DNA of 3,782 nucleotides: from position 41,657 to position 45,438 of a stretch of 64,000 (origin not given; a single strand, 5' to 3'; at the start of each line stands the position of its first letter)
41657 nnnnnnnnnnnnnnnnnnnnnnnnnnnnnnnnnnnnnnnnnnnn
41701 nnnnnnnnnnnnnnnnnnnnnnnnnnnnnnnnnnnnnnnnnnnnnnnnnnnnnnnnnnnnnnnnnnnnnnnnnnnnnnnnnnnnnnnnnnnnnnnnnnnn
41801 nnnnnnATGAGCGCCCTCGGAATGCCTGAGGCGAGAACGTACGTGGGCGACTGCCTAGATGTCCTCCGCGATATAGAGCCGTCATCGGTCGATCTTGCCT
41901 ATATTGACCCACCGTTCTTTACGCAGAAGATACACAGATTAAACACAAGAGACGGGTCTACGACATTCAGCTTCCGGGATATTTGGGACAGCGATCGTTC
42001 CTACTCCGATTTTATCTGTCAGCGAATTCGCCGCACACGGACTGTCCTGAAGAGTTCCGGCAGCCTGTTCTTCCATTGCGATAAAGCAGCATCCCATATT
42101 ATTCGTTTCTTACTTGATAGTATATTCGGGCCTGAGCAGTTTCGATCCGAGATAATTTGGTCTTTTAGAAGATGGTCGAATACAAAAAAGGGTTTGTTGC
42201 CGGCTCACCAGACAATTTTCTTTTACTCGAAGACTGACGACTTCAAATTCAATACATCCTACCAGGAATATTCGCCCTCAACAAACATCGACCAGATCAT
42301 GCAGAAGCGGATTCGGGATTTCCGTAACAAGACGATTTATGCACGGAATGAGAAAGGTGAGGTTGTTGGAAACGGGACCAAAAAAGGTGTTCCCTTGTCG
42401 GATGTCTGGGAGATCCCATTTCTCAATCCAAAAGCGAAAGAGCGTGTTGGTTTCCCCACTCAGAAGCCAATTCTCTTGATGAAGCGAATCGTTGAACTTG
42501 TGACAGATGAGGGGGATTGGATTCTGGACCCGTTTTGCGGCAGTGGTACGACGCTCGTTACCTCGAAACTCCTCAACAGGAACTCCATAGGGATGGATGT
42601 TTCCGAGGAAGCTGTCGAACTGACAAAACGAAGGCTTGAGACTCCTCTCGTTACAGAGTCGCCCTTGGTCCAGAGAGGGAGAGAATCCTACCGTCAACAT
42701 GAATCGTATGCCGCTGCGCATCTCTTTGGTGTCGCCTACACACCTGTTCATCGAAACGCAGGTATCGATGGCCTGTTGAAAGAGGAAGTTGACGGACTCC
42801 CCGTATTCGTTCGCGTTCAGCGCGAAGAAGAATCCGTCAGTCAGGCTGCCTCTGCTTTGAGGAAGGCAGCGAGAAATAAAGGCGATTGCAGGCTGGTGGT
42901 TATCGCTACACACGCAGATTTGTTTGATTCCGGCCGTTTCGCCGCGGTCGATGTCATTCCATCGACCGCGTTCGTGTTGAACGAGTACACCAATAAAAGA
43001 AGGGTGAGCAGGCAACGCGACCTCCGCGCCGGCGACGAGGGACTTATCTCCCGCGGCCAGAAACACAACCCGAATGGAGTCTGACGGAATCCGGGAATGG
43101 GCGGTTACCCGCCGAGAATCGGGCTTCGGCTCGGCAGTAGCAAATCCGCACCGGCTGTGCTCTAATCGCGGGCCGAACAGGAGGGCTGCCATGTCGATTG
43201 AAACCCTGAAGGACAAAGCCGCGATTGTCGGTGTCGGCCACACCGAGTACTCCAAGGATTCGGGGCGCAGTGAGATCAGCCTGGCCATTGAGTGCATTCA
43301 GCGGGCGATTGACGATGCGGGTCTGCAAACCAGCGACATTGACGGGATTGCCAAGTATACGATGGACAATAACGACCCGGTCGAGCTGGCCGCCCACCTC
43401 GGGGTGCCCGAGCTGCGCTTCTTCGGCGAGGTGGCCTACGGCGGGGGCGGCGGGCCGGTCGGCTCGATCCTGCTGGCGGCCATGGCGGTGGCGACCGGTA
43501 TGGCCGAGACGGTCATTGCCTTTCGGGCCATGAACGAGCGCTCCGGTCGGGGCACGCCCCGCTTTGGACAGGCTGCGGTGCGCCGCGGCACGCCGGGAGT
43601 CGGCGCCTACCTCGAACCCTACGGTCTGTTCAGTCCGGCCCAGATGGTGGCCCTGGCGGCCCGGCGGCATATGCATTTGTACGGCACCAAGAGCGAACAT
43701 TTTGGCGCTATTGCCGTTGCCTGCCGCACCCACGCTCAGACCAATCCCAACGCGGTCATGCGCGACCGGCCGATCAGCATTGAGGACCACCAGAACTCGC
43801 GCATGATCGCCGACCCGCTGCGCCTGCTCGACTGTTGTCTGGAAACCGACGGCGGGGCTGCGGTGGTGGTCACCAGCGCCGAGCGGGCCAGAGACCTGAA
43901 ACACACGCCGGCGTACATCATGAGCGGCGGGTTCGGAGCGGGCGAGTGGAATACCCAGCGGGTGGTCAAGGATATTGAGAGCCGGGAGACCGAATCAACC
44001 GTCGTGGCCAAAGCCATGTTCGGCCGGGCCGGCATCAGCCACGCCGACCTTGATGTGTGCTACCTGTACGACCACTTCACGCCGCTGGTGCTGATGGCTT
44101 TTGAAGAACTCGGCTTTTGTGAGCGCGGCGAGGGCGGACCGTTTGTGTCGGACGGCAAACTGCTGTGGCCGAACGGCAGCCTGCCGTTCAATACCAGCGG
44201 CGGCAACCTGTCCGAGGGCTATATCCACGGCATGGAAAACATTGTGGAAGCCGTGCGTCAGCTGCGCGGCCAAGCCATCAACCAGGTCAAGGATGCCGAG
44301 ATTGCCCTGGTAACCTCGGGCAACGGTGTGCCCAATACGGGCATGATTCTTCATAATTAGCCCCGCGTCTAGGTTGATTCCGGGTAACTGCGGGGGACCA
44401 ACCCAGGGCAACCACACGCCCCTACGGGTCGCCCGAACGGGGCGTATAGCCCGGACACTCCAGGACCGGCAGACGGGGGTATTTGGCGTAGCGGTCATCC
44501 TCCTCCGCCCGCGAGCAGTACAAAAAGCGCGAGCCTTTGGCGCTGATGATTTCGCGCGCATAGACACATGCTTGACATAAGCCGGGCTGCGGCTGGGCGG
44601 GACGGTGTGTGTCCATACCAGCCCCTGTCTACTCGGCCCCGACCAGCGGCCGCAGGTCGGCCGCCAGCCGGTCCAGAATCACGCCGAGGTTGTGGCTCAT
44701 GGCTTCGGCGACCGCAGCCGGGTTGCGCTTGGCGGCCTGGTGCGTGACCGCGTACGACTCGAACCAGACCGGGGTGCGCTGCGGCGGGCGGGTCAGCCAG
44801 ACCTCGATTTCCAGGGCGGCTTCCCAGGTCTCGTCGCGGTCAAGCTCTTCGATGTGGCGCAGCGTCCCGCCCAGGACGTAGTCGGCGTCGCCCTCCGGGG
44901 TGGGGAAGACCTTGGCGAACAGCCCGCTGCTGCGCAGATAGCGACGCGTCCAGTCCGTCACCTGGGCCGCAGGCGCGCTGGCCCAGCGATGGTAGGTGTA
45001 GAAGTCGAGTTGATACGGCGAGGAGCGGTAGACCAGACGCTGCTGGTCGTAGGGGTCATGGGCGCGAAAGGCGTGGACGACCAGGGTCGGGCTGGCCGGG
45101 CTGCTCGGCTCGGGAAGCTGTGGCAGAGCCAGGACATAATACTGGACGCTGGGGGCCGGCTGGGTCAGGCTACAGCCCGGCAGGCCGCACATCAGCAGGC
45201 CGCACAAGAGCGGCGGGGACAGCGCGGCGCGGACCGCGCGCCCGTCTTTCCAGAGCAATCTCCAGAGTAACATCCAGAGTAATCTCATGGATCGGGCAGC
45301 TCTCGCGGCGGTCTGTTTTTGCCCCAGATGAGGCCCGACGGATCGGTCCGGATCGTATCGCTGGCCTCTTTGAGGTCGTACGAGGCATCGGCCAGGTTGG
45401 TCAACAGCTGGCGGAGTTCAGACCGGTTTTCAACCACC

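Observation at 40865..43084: Low-GC type II R-M island with a methyltransferase-Mrr_cat fusion, inserted at a truncated MFS transporter gene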

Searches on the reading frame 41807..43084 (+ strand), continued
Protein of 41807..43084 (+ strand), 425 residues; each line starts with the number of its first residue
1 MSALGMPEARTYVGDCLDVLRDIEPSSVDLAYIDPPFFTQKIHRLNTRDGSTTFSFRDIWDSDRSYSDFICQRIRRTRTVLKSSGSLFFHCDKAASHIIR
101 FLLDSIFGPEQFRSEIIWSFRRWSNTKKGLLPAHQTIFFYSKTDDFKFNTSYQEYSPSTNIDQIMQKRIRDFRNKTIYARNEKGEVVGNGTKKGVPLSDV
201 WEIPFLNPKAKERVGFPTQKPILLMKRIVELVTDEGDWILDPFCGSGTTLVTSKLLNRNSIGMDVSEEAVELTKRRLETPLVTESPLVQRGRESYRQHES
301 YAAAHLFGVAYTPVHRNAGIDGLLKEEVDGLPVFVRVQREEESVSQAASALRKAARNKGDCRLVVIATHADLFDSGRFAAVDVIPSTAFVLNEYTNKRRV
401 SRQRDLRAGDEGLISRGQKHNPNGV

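Call 71: search_dna_similar(query=window:41807-43084:+, collection=plasmids, mode=protein, max_rows=25, max_evalue=1e-30)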
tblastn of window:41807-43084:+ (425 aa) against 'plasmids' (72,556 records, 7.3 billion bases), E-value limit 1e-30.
Records with a match: 17; places in all: 18; records where one place covers at least 80% of the query: 1.
Best place of each record, by identity: <60% 17.
By first word of the organism name: Enterococcus 4; Phaeobacter 2; Arthrobacter 2; Paenarthrobacter 2; Psychrobacter 1; Yoonia 1; Sinorhizobium 1; Blastomonas 1; Ideonella 1; Staphylococcus 1; and 1 more.
By predicted mobility (MOB-suite, as given by PLSDB): non-mobilizable 9; conjugative 4; mobilizable 4.
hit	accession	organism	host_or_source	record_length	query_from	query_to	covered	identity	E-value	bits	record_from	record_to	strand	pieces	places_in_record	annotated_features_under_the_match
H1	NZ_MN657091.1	Psychrobacter sp.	-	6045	14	389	88%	53.4%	1e-137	440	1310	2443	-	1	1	DNA methyltransferase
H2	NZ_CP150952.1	Yoonia sp. BS5-3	cell culture,Marine algae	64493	10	277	63%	36.5%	3e-41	163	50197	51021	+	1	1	site-specific DNA-methyltransferase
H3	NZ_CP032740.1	Enterococcus casseliflavus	Homo sapiens,bile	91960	10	286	65%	34.9%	2e-41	164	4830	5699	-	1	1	site-specific DNA-methyltransferase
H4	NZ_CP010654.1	Phaeobacter inhibens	cell culture,zooplankton aquaculture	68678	10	277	63%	35.4%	3e-40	160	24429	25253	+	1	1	site-specific DNA-methyltransferase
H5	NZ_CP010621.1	Phaeobacter inhibens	cell culture,cleaning system aquaculture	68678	10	277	63%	35.4%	3e-40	160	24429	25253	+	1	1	site-specific DNA-methyltransferase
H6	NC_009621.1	Sinorhizobium medicae WSM419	-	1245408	26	327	71%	30.7%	2e-33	140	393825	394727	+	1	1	record has no annotation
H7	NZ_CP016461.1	Blastomonas sp. RAC04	Microbial isolate,Algal phycosphere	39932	10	317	72%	30.0%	1e-31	135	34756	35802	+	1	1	site-specific DNA-methyltransferase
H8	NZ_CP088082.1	Ideonella dechloratans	Cell culture,Activated sludge, ...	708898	12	285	64%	31.5%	6e-38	153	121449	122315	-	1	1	site-specific DNA-methyltransferase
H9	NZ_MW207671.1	Enterococcus faecium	-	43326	10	286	65%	29.7%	1e-31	135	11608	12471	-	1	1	site-specific DNA-methyltransferase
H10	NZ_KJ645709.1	Enterococcus faecium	Sus scrofa,feces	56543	10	286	65%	29.7%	1e-31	135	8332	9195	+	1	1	site-specific DNA-methyltransferase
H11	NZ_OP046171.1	Enterococcus hirae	-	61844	10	286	65%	29.7%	1e-31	135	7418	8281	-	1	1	site-specific DNA-methyltransferase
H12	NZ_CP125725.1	Staphylococcus casei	Whole organism,cheese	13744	16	264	59%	32.2%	3e-33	139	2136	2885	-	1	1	site-specific DNA-methyltransferase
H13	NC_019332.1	Arthrobacter sp. J3.53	heavy aromatic hydrocarbon contaminated ...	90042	28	277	59%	31.8%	5e-32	136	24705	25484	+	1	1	DNA methyltransferase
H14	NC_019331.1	Arthrobacter sp. J3.40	heavy aromatic hydrocarbon contaminated ...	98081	28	277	59%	31.8%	5e-32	136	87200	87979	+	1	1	DNA methyltransferase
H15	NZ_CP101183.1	Paenarthrobacter ureafaciens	mixed culture,soil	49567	28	277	59%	31.7%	2e-34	143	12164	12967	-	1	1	site-specific DNA-methyltransferase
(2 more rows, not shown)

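Call 72: get_annotated_region(hit=H1, flank=3000)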
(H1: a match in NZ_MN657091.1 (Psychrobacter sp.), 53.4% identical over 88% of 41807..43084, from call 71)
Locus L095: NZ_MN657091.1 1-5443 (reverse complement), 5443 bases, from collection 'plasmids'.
description: Psychrobacter sp. strain ANT_P40 plasmid pA40P2, complete sequence
organism: Psychrobacter sp. (NCBI taxid 56811)
taxonomy: Bacteria; Pseudomonadota; Gammaproteobacteria; Moraxellales; Moraxellaceae; Psychrobacter; Psychrobacter sp.
host: -; source: -; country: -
typing (MOB-suite, as given by PLSDB): non-mobilizable
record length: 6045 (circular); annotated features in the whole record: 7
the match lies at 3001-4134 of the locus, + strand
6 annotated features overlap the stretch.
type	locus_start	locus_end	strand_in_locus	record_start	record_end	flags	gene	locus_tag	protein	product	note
CDS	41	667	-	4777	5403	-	-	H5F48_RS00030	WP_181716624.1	hypothetical protein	-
CDS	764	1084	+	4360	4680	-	mobC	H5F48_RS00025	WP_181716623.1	plasmid mobilization relaxosome protein MobC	-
CDS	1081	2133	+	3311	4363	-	-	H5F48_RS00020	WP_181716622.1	relaxase/mobilization nuclease domain-containing protein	-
CDS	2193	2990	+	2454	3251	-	-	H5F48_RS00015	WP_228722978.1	ApaLI family restriction endonuclease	-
CDS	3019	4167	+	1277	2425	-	-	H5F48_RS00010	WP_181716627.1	DNA methyltransferase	GO:0006306 - DNA methylation [Evidence IEA]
CDS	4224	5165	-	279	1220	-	repM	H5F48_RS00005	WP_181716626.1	replication initiation protein RepM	GO:0006270 - DNA replication initiation [Evidence IEA]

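Call 74: search_protein_families(library=padloc, proteins=[window:41807-43084:+], max_evalue=0.001)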
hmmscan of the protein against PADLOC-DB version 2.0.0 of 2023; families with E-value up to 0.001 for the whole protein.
window:41807-43084:+ (425 aa): 75 families (the best 25 are shown)
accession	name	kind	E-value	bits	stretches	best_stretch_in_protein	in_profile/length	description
PDLC03339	MTase_II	-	2e-154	512.2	1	9-394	4-384/399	Type II methyltransferase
PDLC03371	MTase_II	-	8.8e-42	141.4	1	9-279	11-254/260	Type II methyltransferase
PDLC03300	MTase_II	-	1.1e-40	137.7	2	193-280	192-279/302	Type II methyltransferase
PDLC03354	MTase_II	-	1.2e-38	131.2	2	192-279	302-384/425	Type II methyltransferase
PDLC03299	MTase_II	-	1.3e-37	127.9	1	11-279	17-259/296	Type II methyltransferase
PDLC03633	MTase_III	-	1.3e-28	98.1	1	52-278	136-354/616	Type III methyltransferase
PDLC03635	MTase_III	-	3.9e-28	96.6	2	27-167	240-372/708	Type III methyltransferase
PDLC03216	MTase_II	-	3.7e-27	93.3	2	216-284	194-262/364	Type II methyltransferase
PDLC03638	MTase_III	-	1e-23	81.6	2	27-153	402-519/816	Type III methyltransferase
PDLC03265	MTase_II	-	4.6e-23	80.2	2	193-279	247-330/333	Type II methyltransferase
PDLC03238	MTase_II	-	5.6e-23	79.7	1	9-276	124-362/428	Type II methyltransferase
PDLC03636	MTase_III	-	5.9e-23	79.5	2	212-277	340-405/575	Type III methyltransferase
PDLC03353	MTase_II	-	3.8e-22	77.1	1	11-278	12-251/260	Type II methyltransferase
PDLC03644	MTase_III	-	6.6e-22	76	2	212-279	322-395/542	Type III methyltransferase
PDLC03738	oMTase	-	4.2e-21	73.1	2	216-278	204-266/376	orphan methyltransferase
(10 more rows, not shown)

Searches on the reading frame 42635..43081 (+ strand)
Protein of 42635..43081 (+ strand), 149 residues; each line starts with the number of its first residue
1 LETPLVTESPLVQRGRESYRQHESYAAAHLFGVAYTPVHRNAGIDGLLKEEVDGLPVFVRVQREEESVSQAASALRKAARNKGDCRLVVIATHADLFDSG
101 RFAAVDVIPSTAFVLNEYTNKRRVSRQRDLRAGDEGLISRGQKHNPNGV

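Call 5: search_protein_families(library=pfam, proteins=[window:42635-43081:+], max_evalue=10)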
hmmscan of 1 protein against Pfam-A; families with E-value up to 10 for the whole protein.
seq(149 aa): 0 families

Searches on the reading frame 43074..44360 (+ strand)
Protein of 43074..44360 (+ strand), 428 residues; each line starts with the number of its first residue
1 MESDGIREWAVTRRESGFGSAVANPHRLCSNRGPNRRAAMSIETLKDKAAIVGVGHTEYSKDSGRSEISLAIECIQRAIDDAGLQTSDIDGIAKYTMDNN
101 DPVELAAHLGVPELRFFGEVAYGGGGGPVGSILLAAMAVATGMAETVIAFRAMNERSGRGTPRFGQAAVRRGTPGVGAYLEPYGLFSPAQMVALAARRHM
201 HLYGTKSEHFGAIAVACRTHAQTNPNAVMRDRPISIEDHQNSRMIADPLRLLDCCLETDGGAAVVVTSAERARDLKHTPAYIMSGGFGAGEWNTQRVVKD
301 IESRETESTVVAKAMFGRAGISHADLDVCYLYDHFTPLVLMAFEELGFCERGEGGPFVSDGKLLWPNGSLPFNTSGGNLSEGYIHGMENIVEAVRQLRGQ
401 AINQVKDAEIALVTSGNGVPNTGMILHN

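Call 3: search_protein_families(library=pfam, proteins=[window:43074-44360:+], max_evalue=0.1)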
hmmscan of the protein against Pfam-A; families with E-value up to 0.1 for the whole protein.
window:43074-44360:+ (428 aa): 3 families
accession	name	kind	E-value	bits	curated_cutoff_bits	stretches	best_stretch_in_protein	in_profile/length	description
PF22691.2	Thiolase_C_1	-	3.6e-36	124.5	28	1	308-419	20-133/144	Thiolase C-terminal domain-like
PF02803.24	Thiolase_C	-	0.033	14.3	27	0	309-383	25-80/123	Thiolase, C-terminal domain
PF00108.29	Thiolase_N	-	0.077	12.8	26.4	0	68-269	24-259/260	Thiolase, N-terminal domain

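Call 6: search_protein_families(library=ncbifam, proteins=[window:43191-44360:+], max_evalue=0.01)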
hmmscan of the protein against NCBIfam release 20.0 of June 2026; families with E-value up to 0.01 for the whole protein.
window:43191-44360:+ (389 aa): 23 families
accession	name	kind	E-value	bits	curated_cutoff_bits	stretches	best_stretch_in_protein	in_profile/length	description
NF005892.0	PRK07855.1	subfamily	1.4e-147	491.7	469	1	5-388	3-388/390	lipid-transfer protein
NF004811.0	PRK06158.1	subfamily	3.6e-87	292.8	421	1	4-379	4-367/384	acetyl-CoA acetyltransferase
NF006010.0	PRK08142.1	subfamily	2.9e-72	243.6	462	1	5-379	2-372/388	thiolase domain-containing protein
NF004720.0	PRK06064.1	subfamily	1.7e-53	181.8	420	1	9-376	3-372/389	thiolase domain-containing protein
NF009228.0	PRK12578.1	subfamily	1.7e-41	142.2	485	1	8-364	3-358/387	thiolase domain-containing protein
NF053570.1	AcCoTHIOL_METTL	equivalog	2.9e-41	141.6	600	1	10-380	4-372/385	acetyl-CoA acetyltransferase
NF006102.0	PRK08256.1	subfamily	8.4e-41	140.3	436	1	8-374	3-376/394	lipid-transfer protein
NF004715.0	PRK06059.1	equivalog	9.8e-40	136.7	424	1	8-379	4-387/399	lipid-transfer protein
NF006180.0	PRK08313.1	subfamily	3.1e-37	128.3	514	1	7-374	3-367/389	thiolase domain-containing protein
NF004810.0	PRK06157.1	equivalog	1.4e-35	123.2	403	1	5-383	4-387/400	acetyl-CoA acetyltransferase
NF005704.0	PRK07516.1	subfamily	1.4e-31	109.9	412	1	8-378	2-376/389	thiolase domain-containing protein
NF004982.0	PRK06365.1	equivalog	7e-31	107.7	695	2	9-245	17-252/430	thiolase domain-containing protein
NF053628.1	BnzsclthlBbsBGT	equivalog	9.4e-30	103.7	750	1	93-363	91-352/389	benzoylsuccinyl-CoA thiolase subunit BbsB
NF004721.0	PRK06065.1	equivalog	1.1e-28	100.2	455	1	6-365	8-366/393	thiolase domain-containing protein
NF004722.0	PRK06066.1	equivalog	1.4e-24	86.8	516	1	10-383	6-376/385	thiolase domain-containing protein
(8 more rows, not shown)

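Call 41: find_related_loci(query=window:43191-44360:+, collection=metagenome_contigs, flank=6000)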
Query window:43191-44360:+ (389 aa) in metagenome_contigs; peptide patterns used: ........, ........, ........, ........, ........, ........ (x = any residue, [..] = any of these).
516 stretches matched a pattern; 487 encode a relative of the query (tblastn E <= 1e-3); the best 80 are kept; 80 distinct loci.
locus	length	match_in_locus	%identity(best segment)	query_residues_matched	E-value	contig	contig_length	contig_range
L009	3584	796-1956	87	2-388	0e+0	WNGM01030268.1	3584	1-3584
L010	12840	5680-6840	87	2-388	0e+0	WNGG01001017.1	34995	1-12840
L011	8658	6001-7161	87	2-388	0e+0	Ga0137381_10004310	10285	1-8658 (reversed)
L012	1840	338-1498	85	2-388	0e+0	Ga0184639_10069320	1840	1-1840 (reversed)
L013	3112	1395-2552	82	3-388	0e+0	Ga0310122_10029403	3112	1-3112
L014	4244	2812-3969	84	3-388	0e+0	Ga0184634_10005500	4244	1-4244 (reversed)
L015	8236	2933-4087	85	3-387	0e+0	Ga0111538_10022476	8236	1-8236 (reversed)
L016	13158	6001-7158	84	3-388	0e+0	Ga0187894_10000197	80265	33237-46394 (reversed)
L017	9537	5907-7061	85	3-387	0e+0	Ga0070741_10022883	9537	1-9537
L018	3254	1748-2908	83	2-388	0e+0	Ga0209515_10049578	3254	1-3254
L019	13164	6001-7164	82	1-388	0e+0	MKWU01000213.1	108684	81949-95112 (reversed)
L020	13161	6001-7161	84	3-389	0e+0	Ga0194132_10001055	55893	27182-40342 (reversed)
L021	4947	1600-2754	85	3-387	0e+0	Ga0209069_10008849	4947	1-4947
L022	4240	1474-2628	80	3-387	0e+0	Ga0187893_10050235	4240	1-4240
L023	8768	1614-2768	84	3-387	0e+0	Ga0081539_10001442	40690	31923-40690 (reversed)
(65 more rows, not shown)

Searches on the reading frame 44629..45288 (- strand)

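Call 3: search_protein_families(library=pfam, proteins=[window:44629-45288:-], max_evalue=0.1)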
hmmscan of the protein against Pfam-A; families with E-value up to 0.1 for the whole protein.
window:44629-45288:- (219 aa): 1 family
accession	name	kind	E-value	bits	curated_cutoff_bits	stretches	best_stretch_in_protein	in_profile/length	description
PF03886.18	ABC_trans_aux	-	3.9e-14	53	26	1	51-208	1-160/161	ABC-type transport auxiliary lipoprotein component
